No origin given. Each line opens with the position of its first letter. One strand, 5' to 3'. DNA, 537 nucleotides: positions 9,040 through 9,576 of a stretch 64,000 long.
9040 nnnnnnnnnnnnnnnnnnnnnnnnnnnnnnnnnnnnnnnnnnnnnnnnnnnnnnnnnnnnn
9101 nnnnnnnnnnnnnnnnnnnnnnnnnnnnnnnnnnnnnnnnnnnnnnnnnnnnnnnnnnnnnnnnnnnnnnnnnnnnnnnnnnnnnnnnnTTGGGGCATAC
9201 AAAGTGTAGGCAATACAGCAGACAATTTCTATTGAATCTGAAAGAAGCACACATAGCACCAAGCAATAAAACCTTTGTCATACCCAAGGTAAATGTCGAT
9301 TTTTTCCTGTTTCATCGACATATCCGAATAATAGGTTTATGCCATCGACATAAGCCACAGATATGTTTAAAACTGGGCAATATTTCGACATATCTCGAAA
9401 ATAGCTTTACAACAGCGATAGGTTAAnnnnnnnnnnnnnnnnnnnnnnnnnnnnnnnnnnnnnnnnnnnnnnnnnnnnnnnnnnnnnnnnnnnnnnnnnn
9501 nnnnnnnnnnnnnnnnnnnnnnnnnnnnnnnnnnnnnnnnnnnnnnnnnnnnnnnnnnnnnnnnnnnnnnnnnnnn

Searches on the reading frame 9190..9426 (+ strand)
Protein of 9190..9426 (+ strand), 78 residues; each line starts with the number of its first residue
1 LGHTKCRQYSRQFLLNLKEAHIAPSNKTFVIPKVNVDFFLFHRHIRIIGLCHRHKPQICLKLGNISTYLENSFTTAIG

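Call 12: search_protein_families(library=pfam, proteins=[window:9190-9426:+], max_evalue=0.01)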
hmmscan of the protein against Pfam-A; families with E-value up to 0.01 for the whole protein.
window:9190-9426:+ (78 aa): 0 families
